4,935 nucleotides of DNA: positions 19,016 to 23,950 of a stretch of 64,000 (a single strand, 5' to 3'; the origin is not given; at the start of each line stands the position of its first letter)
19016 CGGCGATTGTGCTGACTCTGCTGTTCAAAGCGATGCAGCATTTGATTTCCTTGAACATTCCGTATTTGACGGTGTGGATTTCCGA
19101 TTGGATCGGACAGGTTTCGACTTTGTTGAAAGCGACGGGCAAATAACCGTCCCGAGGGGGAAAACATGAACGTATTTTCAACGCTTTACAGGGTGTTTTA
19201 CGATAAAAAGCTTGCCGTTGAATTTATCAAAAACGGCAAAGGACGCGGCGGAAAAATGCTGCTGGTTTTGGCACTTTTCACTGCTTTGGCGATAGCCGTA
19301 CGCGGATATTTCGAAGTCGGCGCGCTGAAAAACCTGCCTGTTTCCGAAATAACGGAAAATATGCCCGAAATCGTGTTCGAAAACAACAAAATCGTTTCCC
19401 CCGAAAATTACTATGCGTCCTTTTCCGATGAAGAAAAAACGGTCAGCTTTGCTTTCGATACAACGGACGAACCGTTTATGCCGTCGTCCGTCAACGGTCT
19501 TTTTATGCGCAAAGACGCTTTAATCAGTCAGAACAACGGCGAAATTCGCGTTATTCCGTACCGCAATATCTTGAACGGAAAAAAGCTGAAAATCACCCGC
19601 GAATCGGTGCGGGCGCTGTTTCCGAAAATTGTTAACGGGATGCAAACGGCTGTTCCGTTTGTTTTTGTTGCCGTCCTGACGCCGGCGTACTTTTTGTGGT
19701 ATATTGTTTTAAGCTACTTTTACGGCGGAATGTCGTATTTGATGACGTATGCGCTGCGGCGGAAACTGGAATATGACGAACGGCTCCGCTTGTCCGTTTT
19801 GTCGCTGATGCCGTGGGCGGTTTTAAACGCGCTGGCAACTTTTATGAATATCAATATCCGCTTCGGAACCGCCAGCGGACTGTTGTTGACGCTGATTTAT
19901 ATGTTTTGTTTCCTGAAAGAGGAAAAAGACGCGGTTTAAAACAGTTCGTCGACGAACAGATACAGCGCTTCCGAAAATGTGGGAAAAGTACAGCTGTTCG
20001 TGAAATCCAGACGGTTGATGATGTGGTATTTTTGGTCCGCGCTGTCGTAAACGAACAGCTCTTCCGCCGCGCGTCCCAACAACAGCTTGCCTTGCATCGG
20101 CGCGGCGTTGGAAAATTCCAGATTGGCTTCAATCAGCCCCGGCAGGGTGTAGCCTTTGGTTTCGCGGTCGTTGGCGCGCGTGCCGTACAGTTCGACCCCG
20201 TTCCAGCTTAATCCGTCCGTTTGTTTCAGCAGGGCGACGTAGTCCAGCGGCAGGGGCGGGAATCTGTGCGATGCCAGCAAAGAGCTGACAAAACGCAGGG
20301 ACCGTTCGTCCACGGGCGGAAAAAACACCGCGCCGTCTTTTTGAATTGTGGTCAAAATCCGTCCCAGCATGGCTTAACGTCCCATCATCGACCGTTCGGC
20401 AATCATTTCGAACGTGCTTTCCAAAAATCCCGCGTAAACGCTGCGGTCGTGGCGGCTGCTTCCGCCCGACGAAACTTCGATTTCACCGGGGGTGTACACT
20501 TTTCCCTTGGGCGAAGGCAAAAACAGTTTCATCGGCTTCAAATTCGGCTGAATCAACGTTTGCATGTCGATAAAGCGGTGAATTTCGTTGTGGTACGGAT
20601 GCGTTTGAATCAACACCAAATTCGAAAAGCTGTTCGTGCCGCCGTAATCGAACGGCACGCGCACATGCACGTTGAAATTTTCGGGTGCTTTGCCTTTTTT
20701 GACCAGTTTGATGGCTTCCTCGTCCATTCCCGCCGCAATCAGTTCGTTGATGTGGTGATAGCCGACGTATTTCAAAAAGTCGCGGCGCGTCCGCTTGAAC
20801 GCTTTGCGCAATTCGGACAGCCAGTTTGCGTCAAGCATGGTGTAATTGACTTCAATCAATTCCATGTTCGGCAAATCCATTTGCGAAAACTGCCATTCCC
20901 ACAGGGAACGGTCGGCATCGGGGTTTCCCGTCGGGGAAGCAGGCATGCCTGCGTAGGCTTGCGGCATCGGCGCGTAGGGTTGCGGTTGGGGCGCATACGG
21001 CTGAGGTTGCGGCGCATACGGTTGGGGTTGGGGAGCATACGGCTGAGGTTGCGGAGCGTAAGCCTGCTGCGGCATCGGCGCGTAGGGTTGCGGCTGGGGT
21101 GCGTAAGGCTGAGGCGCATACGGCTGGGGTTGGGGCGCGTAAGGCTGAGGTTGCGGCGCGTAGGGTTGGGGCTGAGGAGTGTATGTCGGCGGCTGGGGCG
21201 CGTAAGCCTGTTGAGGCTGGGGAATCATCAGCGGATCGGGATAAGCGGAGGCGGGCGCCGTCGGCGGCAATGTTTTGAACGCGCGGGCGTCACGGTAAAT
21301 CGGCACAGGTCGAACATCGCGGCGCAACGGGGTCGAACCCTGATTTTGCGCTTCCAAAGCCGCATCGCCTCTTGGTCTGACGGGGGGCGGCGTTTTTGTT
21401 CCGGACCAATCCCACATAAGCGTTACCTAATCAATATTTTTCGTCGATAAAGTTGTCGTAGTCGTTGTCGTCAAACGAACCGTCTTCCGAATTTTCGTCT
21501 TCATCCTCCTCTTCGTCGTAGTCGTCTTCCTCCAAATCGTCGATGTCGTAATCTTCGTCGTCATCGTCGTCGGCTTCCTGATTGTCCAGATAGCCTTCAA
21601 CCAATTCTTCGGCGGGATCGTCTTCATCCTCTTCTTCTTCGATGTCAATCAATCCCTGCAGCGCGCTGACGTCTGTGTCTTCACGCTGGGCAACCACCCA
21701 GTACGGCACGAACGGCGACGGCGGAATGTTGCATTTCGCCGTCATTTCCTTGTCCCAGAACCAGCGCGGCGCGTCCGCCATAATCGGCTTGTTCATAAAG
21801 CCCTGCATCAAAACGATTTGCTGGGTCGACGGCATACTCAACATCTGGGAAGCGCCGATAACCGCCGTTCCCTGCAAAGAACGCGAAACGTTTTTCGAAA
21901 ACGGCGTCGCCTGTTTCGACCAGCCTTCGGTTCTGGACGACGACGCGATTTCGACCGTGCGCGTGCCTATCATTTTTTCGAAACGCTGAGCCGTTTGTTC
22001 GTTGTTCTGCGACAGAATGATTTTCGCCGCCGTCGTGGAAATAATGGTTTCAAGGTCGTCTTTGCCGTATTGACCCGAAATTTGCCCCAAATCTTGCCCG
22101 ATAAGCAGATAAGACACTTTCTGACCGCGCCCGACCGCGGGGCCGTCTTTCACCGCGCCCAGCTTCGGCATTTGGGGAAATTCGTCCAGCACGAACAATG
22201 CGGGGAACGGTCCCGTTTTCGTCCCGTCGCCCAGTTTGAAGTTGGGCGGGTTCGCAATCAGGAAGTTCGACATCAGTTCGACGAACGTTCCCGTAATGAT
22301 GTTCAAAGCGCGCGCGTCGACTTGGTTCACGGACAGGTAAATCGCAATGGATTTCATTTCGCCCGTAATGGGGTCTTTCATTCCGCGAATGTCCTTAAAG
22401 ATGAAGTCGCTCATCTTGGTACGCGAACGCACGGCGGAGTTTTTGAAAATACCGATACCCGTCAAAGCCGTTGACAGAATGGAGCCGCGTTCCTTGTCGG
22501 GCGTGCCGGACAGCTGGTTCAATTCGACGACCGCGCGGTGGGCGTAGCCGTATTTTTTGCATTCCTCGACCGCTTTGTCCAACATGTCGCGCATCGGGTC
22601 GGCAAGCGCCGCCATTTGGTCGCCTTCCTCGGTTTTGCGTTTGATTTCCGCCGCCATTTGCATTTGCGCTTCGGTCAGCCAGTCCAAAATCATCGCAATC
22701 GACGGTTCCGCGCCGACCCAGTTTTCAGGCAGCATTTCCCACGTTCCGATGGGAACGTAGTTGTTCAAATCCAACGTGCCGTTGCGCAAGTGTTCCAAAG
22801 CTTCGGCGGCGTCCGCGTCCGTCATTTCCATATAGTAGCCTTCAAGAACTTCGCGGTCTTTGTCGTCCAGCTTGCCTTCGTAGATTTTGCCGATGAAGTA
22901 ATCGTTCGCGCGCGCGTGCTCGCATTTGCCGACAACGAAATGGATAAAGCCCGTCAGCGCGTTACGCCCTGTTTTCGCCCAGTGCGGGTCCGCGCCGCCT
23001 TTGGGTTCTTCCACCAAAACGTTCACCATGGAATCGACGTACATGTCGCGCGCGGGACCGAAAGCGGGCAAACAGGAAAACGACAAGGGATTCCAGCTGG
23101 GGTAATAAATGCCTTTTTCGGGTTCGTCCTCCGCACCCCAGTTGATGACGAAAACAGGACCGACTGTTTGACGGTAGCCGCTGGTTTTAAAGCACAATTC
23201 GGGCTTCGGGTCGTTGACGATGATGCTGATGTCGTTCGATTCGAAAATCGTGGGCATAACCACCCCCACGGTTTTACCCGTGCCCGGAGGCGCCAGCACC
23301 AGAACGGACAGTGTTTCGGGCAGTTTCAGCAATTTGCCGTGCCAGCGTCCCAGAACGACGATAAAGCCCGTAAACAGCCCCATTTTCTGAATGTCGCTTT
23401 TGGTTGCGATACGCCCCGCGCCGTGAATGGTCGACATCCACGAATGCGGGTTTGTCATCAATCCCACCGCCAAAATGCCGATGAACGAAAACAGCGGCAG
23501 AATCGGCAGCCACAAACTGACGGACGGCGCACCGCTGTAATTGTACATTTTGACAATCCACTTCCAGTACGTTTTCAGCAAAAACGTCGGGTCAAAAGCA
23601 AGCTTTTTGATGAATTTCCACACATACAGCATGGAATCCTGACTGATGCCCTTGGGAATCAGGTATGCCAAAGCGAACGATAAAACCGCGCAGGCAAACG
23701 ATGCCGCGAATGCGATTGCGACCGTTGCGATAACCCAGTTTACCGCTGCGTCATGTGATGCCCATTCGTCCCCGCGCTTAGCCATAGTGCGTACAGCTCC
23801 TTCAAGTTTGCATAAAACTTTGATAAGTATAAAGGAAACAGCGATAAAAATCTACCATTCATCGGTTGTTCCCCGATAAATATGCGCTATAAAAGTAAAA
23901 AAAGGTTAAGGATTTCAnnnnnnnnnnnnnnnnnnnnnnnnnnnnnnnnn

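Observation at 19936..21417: Effector-like protein with a colicin E9-type HNH DNase C-terminus plus translationally coupled candidate immunity gene, directly downstream of virD4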

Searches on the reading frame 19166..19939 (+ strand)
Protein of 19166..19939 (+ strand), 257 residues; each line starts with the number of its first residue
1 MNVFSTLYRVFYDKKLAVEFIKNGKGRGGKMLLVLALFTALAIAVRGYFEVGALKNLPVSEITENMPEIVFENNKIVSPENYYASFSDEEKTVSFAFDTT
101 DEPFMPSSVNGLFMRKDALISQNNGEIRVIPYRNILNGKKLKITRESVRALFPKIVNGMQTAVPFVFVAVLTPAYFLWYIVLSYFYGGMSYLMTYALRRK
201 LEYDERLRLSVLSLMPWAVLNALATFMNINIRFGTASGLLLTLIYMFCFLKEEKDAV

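Call 3: search_protein_families(library=pfam, proteins=[window:19166-19939:+], max_evalue=1)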
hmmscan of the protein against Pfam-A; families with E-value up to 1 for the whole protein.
window:19166-19939:+ (257 aa): 3 families
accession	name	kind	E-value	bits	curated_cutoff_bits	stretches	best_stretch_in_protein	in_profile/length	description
PF06691.16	DUF1189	-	1.5e-18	67.6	28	1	4-248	1-242/244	Protein of unknown function (DUF1189)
PF09594.16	GT87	-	0.026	14.7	25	1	162-253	8-93/237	Glycosyltransferase family 87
PF05711.17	TylF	-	0.093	12.4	23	1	15-158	90-221/264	Macrocin-O-methyltransferase (TylF)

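Call 4: search_protein_families(library=ncbifam, proteins=[window:19166-19939:+], max_evalue=1)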
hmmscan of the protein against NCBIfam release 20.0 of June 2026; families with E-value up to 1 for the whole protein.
window:19166-19939:+ (257 aa): 0 families

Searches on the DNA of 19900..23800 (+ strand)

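Call 10: search_dna_similar(query=window:19900-23800:+, collection=plasmids, mode=near, max_rows=10)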
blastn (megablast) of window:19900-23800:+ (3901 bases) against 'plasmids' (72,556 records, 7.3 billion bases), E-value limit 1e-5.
No match.

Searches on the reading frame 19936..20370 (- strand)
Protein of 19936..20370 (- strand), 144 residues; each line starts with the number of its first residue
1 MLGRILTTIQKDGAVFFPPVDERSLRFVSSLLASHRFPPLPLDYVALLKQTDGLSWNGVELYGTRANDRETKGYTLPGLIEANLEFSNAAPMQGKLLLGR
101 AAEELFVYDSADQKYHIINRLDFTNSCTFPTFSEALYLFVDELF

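Call 3: search_protein_families(library=pfam, proteins=[window:19936-20370:-], max_evalue=1)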
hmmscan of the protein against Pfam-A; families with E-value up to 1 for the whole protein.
window:19936-20370:- (144 aa): 1 family
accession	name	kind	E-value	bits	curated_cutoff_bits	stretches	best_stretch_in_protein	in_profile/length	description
PF14568.11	SUKH_6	-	0.024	15.6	27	1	40-71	15-46/119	SMI1-KNR4 cell-wall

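Call 4: search_protein_families(library=ncbifam, proteins=[window:19936-20370:-], max_evalue=1)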
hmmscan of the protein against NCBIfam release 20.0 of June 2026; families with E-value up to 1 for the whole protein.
window:19936-20370:- (144 aa): 1 family
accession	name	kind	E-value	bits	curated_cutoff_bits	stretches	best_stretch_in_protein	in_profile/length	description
NF038335.1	YPO0640_fam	subfamily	4e-18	65.7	55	1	2-139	5-145/150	YrhA family protein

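Call 32: search_solved_structures(query=window:19936-20370:-, max_evalue=10, show_alignments=2)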
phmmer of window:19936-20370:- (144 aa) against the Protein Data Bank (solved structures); distinct sequences matched with E-value up to 10: 0.

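Call 33: search_protein_families(library=padloc, proteins=[window:19936-20370:-], max_evalue=0.01)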
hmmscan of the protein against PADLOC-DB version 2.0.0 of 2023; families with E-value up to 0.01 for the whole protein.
window:19936-20370:- (144 aa): 0 families

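Call 60: search_protein_families(library=phrogs, proteins=[window:19936-20370:-], max_evalue=0.01)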
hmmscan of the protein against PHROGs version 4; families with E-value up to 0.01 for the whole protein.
window:19936-20370:- (144 aa): 1 family
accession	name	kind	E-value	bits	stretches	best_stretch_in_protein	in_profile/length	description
phrog_28520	-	unknown function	0.0017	19.6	1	43-87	28-69/76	-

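Call 65: find_homologous_proteins(query=window:19936-20370:-, max_evalue=0.001)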
Query window:19936-20370:- (144 aa): 33 proteins with E <= 0.001 among 49 candidates.
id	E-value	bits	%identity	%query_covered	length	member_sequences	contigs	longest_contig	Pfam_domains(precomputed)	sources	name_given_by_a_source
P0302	2.1e-88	311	97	100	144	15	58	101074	-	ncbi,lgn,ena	-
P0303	1.3e-86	305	97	100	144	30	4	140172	-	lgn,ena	-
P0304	1.6e-80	286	88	100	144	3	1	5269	-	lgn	-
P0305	1.6e-78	279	86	100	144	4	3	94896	-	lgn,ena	-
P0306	3.9e-77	275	85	100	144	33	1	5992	-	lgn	-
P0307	5.3e-76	271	83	100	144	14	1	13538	-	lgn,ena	-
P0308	1.4e-75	269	83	100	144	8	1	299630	-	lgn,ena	-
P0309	2.0e-75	269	85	100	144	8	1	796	-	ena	-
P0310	3.8e-75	268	81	100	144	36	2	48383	-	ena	-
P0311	3.7e-74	265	81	100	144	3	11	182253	-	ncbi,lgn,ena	-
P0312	2.6e-73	262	81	100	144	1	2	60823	-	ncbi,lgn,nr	ncbi:MAG: YrhA family protein [Alphaproteobacteria bacterium]|nr:YrhA family protein [Alphaproteobac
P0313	6.8e-73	261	80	100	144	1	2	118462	-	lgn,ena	-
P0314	7.7e-73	261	81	100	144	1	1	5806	-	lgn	-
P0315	1.4e-71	257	81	100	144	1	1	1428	-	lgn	-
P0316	1.9e-69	250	76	100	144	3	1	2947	-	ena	-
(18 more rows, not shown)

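Call 74: predict_structure(alignment_id=A4)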
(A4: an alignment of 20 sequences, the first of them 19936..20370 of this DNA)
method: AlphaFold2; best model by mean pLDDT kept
length: 144 residues; sequences in the alignment: 20
mean_pLDDT: 90.3   pTM: 0.85
mean pLDDT of the five models: 90.3, 87.0, 62.9, 49.8, 48.1
residues with pLDDT >= 90: 103; 70-90: 35; 50-70: 4; < 50: 2
segments of 3 or more residues with pLDDT < 50: none
pLDDT, mean of each block of 10 residues (from residue 1): 84 91 95 95 95 91 86 82 93 95 94 95 93 89 56
secondary structure, 60 per line:
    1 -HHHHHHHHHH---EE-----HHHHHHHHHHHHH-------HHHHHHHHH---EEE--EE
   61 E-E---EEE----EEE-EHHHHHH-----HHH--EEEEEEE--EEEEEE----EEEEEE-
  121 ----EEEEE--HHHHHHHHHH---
elements in order: H2-11 H22-34 H42-50 E54-56 E59-61 E67-69 E74-76 H79-84 E95-101 E104-109 E114-119 E125-129 H132-141
